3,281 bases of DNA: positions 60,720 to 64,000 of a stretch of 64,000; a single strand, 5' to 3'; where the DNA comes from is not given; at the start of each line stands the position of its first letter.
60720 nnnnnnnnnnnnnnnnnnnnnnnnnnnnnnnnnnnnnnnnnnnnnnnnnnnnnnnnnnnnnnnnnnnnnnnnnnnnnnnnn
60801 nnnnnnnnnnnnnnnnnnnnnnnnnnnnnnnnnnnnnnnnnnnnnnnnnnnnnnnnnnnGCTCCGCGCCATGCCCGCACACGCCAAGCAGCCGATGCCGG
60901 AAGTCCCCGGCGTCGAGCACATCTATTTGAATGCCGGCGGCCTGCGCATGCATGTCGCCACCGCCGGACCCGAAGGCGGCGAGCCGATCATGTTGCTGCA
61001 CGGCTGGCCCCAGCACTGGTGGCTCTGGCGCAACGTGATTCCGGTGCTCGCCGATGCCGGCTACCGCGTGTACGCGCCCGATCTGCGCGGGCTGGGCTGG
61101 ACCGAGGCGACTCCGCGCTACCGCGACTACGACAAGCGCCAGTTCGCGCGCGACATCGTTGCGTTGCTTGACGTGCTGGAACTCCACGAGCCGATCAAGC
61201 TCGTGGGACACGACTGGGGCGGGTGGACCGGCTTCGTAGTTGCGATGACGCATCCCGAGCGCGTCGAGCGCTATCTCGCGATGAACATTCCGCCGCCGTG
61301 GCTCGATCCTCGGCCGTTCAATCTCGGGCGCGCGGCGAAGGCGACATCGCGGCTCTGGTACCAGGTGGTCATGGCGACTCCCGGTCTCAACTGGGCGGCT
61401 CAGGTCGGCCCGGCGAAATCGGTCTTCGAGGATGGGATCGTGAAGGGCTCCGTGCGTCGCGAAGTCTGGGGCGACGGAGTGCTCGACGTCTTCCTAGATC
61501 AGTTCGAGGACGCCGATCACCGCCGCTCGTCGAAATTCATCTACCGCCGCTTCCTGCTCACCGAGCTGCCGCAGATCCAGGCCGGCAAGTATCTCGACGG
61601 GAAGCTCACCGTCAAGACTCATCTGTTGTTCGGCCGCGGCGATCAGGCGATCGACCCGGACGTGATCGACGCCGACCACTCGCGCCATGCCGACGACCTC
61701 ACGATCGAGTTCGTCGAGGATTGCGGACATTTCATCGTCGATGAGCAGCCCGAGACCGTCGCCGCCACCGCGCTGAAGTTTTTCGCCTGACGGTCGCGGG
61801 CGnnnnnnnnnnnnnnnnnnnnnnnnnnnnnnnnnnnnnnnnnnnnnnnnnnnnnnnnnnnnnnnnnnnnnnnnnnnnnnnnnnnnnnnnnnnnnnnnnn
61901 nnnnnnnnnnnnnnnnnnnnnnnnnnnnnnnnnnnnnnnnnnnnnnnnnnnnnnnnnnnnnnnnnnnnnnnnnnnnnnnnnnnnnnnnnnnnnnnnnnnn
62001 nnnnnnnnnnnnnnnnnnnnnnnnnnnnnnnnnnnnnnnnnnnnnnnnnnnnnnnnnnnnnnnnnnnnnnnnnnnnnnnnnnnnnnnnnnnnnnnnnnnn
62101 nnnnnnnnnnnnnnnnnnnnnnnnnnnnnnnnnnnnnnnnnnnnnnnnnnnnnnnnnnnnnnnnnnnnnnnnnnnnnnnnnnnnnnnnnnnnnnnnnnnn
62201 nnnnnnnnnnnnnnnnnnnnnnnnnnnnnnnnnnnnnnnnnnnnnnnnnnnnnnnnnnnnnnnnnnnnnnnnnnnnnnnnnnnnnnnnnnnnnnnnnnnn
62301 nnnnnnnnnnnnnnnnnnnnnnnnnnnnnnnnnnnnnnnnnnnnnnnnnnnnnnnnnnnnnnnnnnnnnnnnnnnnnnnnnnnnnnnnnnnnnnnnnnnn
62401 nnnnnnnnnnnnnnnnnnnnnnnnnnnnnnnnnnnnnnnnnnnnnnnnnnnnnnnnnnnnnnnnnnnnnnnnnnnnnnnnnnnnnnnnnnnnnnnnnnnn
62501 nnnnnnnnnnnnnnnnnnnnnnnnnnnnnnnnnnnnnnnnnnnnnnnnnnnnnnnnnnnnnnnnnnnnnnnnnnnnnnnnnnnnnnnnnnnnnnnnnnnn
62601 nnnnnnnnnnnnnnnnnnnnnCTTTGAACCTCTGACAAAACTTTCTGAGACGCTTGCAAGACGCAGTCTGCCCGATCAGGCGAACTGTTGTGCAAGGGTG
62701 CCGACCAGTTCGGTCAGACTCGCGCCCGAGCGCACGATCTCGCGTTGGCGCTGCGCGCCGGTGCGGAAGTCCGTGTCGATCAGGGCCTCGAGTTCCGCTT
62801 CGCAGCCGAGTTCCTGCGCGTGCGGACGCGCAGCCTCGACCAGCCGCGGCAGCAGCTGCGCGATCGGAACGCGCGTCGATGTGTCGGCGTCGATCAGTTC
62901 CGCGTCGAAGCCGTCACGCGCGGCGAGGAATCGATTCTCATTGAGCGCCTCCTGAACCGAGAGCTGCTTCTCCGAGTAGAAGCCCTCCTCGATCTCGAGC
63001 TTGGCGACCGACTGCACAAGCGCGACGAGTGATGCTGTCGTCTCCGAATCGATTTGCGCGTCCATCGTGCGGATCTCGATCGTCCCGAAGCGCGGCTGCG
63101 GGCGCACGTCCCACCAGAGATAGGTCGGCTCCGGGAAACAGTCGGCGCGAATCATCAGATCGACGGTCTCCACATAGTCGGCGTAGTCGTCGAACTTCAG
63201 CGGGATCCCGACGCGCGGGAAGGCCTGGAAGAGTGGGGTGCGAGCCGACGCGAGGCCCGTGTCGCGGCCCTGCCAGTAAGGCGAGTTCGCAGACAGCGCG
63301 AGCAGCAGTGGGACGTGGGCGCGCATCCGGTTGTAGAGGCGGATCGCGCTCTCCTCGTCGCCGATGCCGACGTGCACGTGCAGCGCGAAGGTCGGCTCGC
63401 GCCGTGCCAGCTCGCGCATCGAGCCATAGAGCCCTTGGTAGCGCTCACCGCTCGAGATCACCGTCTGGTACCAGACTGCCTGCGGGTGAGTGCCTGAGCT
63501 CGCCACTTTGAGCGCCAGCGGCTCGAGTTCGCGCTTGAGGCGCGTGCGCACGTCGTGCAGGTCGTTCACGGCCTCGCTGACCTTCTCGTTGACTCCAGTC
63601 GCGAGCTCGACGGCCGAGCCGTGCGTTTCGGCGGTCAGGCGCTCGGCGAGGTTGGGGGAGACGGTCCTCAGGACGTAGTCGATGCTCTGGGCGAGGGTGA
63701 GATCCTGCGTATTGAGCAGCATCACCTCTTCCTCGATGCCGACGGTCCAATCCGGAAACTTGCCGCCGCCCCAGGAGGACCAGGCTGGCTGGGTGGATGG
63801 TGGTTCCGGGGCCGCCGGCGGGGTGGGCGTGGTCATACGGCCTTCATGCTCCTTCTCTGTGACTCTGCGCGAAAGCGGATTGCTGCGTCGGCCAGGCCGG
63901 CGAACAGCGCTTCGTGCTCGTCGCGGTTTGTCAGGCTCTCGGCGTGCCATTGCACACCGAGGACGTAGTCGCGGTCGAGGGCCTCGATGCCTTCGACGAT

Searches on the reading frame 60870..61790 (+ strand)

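Call 59: search_protein_families(library=pfam, proteins=[window:60870-61790:+], max_evalue=0.00001)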
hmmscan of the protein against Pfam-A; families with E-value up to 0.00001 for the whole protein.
window:60870-61790:+ (306 aa): 3 families
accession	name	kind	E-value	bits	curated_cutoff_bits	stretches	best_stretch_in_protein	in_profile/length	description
PF00561.26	Abhydrolase_1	-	5.9e-29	101.9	25.8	1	39-148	2-110/245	alpha/beta hydrolase fold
PF12697.13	Abhydrolase_6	-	1e-18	69.2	26.3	1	41-299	2-216/217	Alpha/beta hydrolase family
PF12146.15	Hydrolase_4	-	1.3e-10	41.5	27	1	40-147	7-115/239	Serine aminopeptidase, S33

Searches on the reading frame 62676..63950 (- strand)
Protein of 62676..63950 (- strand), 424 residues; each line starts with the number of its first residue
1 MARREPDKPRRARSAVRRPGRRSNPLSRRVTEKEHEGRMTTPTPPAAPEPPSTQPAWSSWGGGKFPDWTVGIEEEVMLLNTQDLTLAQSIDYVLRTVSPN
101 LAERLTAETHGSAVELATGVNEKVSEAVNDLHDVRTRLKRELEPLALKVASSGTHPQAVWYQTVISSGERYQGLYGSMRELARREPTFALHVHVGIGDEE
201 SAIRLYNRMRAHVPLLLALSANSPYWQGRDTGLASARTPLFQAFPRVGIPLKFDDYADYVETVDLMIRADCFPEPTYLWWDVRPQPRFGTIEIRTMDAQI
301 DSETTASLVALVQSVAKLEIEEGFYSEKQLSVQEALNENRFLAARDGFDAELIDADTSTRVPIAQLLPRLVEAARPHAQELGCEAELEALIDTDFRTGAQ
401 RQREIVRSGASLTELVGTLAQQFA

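Call 59: search_protein_families(library=pfam, proteins=[window:62676-63950:-], max_evalue=0.00001)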
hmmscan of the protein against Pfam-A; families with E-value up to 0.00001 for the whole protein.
window:62676-63950:- (424 aa): 1 family
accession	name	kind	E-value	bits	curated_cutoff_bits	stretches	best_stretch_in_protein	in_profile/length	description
PF04107.18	GCS2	-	4.8e-50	171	21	1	70-346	1-289/291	Glutamate-cysteine ligase family 2(GCS2)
